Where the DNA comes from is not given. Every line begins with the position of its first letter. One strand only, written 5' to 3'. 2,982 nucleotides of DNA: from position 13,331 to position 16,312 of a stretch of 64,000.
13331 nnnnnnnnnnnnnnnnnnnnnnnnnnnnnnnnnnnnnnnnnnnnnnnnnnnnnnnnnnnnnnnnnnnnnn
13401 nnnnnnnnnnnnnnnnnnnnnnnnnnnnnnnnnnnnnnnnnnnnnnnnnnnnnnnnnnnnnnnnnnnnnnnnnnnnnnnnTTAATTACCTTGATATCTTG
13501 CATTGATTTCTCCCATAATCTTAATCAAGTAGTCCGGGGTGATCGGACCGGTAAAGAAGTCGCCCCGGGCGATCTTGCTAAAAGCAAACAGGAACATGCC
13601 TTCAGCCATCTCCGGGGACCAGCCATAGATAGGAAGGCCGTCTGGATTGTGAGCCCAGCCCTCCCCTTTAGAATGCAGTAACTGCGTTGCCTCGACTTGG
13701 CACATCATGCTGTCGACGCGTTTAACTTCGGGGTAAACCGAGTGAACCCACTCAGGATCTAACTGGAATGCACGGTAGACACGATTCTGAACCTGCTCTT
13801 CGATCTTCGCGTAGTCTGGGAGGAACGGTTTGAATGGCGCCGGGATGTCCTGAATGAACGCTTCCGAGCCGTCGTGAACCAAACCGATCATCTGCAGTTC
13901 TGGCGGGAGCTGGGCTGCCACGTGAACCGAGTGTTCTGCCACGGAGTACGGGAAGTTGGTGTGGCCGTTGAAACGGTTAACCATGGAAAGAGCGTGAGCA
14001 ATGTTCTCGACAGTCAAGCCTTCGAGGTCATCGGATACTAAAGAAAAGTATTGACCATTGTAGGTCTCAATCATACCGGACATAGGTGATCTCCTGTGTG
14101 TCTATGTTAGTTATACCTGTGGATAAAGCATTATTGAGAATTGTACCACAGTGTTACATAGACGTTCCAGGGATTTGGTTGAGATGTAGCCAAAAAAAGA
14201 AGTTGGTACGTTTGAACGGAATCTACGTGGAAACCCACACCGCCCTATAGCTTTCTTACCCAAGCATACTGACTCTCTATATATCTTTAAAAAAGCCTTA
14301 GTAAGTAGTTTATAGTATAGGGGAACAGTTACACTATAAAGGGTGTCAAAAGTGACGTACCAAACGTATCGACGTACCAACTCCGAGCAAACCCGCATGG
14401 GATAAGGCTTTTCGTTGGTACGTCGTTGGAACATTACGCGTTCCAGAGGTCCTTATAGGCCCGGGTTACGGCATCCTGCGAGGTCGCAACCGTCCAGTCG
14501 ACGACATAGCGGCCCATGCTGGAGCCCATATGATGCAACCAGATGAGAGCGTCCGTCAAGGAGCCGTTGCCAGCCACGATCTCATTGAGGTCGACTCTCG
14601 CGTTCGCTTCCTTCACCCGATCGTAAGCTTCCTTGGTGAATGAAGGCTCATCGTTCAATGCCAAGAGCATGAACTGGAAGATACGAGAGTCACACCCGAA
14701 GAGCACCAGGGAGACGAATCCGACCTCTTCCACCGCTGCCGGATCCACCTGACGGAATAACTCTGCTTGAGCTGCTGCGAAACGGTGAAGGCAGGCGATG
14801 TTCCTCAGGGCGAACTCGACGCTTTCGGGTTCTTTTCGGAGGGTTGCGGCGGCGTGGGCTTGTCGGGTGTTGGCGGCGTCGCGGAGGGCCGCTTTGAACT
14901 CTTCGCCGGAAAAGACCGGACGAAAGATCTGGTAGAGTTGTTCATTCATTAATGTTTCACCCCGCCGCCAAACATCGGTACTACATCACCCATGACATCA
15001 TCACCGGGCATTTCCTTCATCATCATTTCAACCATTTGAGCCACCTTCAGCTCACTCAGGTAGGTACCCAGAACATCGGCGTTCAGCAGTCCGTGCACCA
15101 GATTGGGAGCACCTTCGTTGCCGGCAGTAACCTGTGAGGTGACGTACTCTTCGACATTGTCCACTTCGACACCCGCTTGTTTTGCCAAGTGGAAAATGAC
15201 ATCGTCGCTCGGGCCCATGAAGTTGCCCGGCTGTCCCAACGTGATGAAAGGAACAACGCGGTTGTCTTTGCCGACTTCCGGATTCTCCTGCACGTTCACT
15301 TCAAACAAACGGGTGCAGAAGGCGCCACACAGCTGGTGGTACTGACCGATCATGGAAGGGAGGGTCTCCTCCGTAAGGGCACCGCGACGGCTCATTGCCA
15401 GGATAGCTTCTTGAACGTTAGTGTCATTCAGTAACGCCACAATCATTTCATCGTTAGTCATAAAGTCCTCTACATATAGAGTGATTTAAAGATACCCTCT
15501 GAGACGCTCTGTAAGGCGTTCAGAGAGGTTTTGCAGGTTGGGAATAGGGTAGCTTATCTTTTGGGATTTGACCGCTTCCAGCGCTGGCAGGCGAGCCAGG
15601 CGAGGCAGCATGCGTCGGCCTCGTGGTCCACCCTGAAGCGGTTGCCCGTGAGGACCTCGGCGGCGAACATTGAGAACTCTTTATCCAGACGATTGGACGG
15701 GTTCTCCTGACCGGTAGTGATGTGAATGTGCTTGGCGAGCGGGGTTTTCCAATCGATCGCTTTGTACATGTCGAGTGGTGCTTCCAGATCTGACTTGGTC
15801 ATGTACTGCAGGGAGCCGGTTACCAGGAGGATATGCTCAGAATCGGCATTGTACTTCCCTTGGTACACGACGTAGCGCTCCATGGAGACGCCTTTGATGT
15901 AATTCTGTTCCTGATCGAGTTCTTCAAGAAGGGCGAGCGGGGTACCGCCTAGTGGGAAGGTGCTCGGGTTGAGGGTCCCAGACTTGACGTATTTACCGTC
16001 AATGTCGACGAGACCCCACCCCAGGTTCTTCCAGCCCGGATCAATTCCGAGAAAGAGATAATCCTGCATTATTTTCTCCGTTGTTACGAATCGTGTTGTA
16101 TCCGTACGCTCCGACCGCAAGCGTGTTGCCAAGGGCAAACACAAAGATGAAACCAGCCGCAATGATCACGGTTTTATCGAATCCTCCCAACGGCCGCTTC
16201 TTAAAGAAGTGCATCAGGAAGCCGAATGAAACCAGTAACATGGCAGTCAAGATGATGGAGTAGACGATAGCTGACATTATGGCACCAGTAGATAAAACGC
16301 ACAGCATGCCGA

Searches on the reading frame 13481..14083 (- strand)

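Call 86: search_protein_families(library=pfam, proteins=[window:13481-14083:-], max_evalue=0.01)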
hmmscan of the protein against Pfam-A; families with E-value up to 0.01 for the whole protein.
window:13481-14083:- (200 aa): 1 family
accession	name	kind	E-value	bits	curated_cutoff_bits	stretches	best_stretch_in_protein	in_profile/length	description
PF12917.13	YfbR-like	-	1.5e-05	25.2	25.9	1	63-105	57-103/182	5'-deoxynucleotidase YfbR-like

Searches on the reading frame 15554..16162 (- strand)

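Call 71: search_protein_families(library=pfam, proteins=[window:15554-16162:-], max_evalue=0.1)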
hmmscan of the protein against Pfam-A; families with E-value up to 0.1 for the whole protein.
window:15554-16162:- (202 aa): 1 family
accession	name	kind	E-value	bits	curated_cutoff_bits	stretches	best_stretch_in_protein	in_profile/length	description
PF04312.18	DUF460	-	0.00084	19.5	28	1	14-61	10-56/135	Protein of unknown function (DUF460)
